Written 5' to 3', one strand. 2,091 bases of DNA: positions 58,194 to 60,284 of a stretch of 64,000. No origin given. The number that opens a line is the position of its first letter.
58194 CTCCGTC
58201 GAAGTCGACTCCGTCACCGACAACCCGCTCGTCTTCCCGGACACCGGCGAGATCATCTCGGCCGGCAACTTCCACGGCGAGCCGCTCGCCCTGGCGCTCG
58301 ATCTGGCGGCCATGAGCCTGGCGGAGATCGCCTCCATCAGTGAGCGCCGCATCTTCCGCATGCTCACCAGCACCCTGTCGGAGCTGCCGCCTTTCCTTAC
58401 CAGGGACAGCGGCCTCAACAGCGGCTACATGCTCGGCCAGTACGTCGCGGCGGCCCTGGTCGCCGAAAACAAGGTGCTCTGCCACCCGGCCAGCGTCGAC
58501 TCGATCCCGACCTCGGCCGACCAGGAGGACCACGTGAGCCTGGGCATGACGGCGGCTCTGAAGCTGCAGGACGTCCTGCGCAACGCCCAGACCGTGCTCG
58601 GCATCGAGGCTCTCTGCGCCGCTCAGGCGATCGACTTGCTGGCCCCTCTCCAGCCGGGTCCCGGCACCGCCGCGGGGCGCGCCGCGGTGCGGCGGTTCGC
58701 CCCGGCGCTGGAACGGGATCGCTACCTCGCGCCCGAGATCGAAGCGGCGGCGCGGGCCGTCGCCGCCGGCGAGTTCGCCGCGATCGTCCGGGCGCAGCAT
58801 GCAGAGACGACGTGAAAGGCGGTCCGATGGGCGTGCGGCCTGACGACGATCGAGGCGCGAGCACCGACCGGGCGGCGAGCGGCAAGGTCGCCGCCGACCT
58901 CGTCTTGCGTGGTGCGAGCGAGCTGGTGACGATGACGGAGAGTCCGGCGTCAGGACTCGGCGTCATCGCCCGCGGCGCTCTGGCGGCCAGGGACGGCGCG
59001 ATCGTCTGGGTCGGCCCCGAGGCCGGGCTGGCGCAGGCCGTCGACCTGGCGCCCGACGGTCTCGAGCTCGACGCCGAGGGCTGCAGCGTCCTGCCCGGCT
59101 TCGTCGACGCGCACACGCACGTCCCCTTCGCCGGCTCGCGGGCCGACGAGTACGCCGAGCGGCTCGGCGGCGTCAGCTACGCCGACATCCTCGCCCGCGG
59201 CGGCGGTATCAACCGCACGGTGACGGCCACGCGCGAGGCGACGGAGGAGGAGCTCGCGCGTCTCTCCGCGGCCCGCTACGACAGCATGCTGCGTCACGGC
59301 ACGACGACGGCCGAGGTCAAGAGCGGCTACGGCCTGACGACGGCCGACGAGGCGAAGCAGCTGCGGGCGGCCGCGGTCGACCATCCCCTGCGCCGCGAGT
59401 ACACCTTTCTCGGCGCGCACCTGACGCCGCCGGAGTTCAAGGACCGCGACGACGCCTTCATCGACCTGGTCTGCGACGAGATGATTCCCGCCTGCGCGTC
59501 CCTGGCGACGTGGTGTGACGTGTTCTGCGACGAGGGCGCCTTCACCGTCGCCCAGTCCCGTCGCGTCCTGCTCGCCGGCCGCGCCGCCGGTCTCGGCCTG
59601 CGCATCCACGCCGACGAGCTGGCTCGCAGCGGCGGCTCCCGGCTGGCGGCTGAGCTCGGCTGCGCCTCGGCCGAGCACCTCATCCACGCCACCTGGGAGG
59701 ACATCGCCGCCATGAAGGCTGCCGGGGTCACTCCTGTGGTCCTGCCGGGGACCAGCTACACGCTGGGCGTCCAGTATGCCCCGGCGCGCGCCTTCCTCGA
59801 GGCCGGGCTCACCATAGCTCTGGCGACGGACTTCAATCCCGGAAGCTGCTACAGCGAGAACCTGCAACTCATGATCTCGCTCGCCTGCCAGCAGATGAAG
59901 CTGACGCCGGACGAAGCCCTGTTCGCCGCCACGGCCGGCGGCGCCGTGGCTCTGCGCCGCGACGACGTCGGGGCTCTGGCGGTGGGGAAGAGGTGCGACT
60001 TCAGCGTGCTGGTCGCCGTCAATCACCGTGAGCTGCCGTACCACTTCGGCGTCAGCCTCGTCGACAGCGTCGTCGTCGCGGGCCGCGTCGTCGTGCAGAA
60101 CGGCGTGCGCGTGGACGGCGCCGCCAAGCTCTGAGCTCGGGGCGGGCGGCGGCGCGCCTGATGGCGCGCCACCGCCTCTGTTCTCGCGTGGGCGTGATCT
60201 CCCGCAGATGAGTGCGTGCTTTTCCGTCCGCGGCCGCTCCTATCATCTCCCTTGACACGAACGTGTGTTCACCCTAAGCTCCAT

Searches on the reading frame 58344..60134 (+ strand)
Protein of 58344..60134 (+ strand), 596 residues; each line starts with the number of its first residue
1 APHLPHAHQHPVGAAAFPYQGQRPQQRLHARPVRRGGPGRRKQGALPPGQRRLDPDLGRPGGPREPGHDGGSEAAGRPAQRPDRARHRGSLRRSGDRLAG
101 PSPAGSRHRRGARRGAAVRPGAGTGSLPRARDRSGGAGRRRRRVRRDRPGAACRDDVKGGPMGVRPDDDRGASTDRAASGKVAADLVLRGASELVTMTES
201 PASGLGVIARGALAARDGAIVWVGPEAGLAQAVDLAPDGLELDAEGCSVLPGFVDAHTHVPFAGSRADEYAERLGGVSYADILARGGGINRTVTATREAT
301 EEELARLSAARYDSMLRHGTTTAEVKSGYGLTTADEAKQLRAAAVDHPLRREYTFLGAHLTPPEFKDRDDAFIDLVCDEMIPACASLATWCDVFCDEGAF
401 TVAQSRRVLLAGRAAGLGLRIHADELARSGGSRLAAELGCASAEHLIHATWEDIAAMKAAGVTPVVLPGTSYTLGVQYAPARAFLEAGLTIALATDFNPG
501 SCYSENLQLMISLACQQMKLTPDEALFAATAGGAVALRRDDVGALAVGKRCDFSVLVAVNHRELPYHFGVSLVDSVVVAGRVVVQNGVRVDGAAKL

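Call 71: search_protein_families(library=pfam, max_evalue=0.0001, proteins=[window:58344-60134:+])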
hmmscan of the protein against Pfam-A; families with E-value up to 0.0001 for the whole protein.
window:58344-60134:+ (596 aa): 2 families
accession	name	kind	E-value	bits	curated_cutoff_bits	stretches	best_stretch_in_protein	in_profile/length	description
PF01979.26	Amidohydro_1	-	4.7e-19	69.3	25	1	249-583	2-345/345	Amidohydrolase family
PF07969.17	Amidohydro_3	-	1.4e-15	58.1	29.7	2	298-584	151-472/472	Amidohydrolase family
